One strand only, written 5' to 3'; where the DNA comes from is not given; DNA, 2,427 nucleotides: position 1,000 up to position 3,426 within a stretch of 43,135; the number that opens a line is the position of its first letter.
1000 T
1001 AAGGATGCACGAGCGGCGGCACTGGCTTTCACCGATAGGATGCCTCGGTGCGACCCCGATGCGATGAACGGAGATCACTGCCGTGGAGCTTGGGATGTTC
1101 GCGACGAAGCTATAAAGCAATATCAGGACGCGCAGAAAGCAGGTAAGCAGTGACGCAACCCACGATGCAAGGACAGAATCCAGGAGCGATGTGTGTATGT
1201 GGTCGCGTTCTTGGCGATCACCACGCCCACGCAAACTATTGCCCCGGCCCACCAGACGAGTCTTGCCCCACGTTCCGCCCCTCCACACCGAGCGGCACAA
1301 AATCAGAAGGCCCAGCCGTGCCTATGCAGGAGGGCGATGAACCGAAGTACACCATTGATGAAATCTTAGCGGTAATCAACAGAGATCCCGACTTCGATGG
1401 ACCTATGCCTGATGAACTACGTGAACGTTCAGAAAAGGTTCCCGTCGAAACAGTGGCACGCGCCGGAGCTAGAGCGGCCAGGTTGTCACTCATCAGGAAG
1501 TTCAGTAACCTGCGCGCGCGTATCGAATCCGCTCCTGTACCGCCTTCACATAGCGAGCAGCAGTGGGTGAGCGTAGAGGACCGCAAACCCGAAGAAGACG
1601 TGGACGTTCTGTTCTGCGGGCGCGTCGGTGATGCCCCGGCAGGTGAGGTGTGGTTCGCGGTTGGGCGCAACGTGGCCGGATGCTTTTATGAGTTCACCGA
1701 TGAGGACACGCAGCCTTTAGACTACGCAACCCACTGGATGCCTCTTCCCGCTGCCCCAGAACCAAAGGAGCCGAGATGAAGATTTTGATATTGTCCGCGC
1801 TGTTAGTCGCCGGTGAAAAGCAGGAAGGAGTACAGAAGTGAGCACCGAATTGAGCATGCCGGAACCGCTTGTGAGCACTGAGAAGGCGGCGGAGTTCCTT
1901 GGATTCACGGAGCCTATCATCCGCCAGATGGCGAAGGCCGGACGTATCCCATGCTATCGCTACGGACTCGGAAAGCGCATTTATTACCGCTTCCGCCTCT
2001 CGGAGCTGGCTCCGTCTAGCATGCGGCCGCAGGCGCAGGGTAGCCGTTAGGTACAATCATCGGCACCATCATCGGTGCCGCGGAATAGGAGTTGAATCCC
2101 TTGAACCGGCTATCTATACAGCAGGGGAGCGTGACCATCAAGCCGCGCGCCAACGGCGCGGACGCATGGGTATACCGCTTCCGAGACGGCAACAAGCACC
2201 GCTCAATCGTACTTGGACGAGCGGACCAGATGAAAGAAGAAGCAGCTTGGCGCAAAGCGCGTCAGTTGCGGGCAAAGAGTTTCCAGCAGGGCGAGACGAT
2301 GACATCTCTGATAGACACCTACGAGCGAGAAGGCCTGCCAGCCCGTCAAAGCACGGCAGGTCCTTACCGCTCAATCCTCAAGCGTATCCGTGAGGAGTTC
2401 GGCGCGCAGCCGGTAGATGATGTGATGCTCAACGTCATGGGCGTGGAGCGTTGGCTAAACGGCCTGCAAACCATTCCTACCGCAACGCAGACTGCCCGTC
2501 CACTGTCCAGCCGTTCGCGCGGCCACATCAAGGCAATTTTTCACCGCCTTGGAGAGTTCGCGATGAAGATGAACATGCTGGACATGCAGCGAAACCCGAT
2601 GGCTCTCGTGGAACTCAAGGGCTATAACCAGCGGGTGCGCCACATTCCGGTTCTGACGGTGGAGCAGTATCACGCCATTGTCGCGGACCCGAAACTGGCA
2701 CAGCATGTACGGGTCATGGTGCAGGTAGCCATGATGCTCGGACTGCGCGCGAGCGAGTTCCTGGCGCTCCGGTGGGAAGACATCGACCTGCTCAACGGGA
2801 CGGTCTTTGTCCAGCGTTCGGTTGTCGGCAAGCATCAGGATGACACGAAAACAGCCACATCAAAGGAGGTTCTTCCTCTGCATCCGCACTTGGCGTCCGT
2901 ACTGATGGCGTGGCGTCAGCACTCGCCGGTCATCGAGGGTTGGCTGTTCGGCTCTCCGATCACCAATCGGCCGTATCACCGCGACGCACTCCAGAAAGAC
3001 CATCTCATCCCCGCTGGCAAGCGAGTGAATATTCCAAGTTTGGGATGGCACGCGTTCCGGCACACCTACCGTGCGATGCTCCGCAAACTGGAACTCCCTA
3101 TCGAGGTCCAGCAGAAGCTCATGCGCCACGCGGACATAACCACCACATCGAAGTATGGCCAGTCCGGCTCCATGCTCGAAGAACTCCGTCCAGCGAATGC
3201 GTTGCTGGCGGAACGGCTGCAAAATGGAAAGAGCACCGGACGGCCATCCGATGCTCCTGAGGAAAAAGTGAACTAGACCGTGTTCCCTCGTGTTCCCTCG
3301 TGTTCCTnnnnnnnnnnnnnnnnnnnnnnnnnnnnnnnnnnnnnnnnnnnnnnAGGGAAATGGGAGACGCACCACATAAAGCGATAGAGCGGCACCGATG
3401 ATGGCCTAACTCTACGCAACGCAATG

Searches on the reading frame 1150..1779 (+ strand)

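Call 89: search_protein_families(library=pfam, proteins=[window:1150-1779:+], max_evalue=0.001)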
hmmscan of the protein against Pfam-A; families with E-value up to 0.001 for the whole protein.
window:1150-1779:+ (209 aa): 1 family
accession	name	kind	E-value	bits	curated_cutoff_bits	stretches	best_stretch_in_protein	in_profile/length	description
PF04448.17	DUF551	-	1.4e-08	35.9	22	1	138-204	1-68/68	Protein of unknown function (DUF551)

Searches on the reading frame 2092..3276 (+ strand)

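Call 89: search_protein_families(library=pfam, proteins=[window:2092-3276:+], max_evalue=0.001)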
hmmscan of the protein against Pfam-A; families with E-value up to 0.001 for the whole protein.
window:2092-3276:+ (394 aa): 2 families
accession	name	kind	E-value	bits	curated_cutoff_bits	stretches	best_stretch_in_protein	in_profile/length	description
PF00589.27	Phage_integrase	-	5.3e-17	62.6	27.1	1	187-357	2-167/172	Phage integrase family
PF13356.12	Arm-DNA-bind_3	-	0.00055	20.5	27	0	20-62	28-69/83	Arm DNA-binding domain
